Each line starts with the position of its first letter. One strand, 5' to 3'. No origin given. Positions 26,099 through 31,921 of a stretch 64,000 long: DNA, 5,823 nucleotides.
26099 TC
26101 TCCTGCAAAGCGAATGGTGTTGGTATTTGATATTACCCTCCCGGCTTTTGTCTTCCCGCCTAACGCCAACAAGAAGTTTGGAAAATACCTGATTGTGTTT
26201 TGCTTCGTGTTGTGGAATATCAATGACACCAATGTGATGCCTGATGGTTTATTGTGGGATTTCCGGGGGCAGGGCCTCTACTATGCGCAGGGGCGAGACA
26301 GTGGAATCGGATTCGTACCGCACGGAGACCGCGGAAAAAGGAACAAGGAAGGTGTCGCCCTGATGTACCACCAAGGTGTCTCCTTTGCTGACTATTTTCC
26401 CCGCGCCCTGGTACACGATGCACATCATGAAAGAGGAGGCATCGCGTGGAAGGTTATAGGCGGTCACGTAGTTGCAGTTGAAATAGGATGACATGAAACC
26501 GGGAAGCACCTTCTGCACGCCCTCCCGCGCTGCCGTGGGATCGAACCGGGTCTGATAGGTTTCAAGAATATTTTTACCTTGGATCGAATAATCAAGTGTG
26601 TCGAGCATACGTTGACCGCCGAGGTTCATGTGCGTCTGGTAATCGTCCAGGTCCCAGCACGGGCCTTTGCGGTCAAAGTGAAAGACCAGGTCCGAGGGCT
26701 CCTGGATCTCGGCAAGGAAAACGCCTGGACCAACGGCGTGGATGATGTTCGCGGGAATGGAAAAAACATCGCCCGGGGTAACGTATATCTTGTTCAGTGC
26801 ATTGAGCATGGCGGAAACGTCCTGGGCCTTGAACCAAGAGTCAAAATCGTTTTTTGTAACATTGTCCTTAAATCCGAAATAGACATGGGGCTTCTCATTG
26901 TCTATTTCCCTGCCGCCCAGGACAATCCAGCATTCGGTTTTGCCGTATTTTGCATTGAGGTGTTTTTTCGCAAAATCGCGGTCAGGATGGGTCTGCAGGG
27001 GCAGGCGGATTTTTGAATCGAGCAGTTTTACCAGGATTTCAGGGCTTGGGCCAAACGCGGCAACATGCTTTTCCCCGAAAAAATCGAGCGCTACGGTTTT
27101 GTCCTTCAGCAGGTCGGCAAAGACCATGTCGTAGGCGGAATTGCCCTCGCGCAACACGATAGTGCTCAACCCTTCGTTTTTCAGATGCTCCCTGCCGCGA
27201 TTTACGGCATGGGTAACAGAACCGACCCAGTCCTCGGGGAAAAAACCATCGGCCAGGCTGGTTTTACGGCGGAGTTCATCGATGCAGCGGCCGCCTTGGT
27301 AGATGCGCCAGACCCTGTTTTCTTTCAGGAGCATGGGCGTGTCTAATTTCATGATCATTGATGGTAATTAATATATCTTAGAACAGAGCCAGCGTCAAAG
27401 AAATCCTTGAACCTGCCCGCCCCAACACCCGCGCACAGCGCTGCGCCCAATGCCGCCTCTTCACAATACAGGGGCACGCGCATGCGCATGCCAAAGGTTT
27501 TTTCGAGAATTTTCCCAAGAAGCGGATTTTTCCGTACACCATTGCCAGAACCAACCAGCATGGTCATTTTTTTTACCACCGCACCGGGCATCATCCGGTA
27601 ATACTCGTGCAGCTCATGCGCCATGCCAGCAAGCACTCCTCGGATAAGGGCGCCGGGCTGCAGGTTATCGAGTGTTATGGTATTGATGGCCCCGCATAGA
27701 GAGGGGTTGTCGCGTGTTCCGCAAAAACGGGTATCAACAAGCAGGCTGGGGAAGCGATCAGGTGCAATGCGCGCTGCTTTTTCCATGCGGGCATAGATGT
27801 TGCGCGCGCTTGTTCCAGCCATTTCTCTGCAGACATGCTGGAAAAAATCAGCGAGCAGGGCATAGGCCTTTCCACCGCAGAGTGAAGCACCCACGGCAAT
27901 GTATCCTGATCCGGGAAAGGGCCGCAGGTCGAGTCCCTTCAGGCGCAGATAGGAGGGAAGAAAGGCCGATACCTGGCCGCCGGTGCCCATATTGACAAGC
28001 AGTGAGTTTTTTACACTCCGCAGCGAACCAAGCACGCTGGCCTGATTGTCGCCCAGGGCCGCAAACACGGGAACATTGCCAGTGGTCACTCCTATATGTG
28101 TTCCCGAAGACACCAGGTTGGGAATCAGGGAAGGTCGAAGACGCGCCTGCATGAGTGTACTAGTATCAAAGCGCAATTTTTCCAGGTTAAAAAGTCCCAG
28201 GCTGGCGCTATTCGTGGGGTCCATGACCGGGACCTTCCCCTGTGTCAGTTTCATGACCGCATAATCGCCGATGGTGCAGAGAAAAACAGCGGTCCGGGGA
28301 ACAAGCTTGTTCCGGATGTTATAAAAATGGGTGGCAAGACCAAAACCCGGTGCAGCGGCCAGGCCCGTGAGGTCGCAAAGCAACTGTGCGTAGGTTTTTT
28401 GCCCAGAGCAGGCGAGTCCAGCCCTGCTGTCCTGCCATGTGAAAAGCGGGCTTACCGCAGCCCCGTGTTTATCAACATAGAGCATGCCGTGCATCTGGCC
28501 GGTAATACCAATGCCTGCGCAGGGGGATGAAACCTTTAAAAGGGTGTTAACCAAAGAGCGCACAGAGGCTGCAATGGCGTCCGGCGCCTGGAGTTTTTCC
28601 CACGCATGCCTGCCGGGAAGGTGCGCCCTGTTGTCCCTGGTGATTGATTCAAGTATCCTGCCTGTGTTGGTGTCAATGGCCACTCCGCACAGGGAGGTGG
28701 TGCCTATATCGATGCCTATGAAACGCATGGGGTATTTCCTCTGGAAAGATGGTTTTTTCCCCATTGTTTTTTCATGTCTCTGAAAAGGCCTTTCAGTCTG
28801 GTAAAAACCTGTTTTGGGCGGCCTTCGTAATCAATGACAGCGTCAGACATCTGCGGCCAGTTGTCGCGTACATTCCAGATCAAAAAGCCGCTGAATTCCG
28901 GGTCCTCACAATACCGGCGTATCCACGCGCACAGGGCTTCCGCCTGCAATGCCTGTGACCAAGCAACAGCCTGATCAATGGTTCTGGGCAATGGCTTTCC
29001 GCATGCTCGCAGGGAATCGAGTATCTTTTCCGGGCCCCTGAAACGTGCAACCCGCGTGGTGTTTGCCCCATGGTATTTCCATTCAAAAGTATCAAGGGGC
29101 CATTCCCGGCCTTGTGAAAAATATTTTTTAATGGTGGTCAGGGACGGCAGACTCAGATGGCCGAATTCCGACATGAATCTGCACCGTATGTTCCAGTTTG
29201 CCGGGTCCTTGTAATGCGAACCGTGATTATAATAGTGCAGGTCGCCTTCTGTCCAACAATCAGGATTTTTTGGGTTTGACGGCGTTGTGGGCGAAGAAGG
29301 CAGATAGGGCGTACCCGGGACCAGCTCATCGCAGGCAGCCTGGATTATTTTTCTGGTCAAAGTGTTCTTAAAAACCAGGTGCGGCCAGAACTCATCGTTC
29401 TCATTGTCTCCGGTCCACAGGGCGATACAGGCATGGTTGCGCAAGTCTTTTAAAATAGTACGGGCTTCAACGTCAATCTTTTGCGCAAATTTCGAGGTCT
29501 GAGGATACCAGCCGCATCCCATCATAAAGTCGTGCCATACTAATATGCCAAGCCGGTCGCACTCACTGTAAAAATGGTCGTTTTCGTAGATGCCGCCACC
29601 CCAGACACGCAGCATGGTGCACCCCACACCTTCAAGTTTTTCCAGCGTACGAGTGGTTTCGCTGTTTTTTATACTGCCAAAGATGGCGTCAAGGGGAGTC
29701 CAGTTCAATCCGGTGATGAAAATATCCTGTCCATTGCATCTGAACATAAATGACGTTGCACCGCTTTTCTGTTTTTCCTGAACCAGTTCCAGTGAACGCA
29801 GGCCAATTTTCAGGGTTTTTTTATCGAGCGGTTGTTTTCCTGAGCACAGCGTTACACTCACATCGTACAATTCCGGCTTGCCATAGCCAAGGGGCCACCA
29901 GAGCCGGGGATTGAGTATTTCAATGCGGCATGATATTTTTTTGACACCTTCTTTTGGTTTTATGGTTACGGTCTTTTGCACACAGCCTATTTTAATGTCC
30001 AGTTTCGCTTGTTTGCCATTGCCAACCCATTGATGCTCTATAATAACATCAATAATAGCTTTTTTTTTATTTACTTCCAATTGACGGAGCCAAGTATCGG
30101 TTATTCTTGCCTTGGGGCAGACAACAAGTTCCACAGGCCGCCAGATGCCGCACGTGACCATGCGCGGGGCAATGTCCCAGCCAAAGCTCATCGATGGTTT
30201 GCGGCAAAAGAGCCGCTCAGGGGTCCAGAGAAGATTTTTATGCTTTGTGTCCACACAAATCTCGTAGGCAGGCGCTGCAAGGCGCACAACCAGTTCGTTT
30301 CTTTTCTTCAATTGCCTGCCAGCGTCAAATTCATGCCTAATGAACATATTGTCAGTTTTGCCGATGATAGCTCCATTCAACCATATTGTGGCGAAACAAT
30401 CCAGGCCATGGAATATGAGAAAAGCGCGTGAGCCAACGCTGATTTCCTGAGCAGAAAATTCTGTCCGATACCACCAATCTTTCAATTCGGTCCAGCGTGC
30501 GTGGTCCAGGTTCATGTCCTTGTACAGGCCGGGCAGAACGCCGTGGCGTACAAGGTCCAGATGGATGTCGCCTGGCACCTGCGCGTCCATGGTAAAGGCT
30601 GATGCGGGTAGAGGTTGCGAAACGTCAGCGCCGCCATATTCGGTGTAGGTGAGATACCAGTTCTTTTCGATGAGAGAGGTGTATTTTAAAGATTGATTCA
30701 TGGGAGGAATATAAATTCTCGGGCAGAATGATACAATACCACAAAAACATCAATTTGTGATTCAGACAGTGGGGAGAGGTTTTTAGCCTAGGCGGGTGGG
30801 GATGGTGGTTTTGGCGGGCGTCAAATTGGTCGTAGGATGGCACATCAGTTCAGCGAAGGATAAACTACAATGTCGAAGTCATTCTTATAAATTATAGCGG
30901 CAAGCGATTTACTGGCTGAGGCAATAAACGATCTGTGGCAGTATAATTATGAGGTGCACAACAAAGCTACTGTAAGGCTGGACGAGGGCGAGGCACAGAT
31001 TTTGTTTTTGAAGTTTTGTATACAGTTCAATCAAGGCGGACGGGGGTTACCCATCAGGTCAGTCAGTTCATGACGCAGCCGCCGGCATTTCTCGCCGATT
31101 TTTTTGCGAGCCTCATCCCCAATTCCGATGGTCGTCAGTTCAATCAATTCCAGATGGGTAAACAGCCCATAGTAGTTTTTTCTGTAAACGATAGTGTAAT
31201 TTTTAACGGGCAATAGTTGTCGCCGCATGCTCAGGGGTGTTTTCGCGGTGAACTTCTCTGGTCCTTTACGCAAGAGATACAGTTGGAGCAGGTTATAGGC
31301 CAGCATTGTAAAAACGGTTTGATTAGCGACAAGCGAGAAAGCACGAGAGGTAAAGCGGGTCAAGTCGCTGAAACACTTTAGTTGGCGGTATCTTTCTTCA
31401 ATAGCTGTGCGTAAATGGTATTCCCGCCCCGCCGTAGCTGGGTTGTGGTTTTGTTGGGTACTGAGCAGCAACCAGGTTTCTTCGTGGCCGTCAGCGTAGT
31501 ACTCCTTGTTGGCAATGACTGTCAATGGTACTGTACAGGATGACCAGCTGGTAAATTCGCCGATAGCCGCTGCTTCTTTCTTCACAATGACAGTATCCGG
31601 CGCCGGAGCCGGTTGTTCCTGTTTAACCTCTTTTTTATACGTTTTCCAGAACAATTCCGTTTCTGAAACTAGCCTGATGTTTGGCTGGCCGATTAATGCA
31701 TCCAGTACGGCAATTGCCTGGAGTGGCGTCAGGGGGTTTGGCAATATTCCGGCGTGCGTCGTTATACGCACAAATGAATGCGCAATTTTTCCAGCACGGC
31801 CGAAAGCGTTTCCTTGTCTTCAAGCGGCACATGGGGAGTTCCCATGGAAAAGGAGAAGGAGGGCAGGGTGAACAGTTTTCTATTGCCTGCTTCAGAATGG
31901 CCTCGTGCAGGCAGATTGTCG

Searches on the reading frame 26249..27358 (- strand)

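Call 8: search_protein_families(library=pfam, proteins=[window:26249-27358:-], max_evalue=0.01)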
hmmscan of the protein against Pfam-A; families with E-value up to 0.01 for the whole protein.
window:26249-27358:- (369 aa): 3 families
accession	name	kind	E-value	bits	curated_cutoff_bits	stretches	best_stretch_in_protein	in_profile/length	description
PF07883.17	Cupin_2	-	0.00015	21.9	27.2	0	312-340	21-49/70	Cupin domain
PF21621.3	MPI_cupin_dom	-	0.00069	20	27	1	308-346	28-66/79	Mannose-6-phosphate isomerase, cupin domain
PF02311.25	AraC_binding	-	0.0012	19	21.1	0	308-340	22-54/135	AraC-like ligand binding domain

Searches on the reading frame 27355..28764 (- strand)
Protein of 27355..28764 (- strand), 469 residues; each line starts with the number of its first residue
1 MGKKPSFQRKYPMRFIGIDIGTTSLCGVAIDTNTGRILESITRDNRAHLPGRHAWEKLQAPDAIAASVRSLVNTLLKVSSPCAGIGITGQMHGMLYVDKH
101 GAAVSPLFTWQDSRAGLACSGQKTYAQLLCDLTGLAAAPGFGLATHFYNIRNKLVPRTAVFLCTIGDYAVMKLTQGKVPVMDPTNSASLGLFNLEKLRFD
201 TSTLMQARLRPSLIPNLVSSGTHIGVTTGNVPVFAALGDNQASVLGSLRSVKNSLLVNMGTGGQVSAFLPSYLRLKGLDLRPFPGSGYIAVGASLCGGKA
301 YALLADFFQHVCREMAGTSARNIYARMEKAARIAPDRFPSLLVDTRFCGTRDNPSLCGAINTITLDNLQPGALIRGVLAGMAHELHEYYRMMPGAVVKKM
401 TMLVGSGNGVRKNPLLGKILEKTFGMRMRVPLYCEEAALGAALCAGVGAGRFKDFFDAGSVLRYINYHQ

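Call 8: search_protein_families(library=pfam, proteins=[window:27355-28764:-], max_evalue=0.01)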
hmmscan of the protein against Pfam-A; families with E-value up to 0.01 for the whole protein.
window:27355-28764:- (469 aa): 2 families
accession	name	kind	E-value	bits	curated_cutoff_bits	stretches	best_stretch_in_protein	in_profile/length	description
PF00370.27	FGGY_N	-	1.7e-23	84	28.8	1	16-246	3-245/245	FGGY family of carbohydrate kinases, N-terminal domain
PF02782.22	FGGY_C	-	1.4e-07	32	27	1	258-448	4-197/198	FGGY family of carbohydrate kinases, C-terminal domain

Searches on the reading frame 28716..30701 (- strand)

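Call 8: search_protein_families(library=pfam, proteins=[window:28716-30701:-], max_evalue=0.01)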
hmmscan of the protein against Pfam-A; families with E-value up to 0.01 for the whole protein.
window:28716-30701:- (661 aa): 3 families
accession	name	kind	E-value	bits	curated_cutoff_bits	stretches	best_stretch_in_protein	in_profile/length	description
PF22666.2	Glyco_hydro_2_N2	-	6.3e-43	147.2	27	1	37-188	11-167/167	Glycosyl hydrolase 2 galactose-binding domain-like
PF00703.27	Glyco_hydro_2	-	5.9e-12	46.8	23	1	199-302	2-109/109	Glycosyl hydrolases family 2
PF02837.24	Glyco_hydro_2_N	-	1.8e-05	25.2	28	1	74-139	65-131/169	Glycosyl hydrolases family 2, sugar binding domain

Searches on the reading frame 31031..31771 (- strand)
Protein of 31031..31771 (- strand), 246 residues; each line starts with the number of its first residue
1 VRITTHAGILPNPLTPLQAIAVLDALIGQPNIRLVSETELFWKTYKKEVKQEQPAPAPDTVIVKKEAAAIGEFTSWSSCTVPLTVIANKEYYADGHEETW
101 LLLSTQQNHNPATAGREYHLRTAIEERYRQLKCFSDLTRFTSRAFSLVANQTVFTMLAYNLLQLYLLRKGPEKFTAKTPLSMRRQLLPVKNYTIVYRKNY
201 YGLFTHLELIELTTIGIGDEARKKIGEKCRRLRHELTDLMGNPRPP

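Call 8: search_protein_families(library=pfam, proteins=[window:31031-31771:-], max_evalue=0.01)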
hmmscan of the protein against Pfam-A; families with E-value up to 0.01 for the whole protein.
window:31031-31771:- (246 aa): 1 family
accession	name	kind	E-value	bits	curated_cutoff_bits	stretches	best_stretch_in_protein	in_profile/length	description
PF13701.12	DDE_Tnp_1_4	-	0.00044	19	34.7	1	75-186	286-395/435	Transposase DDE domain group 1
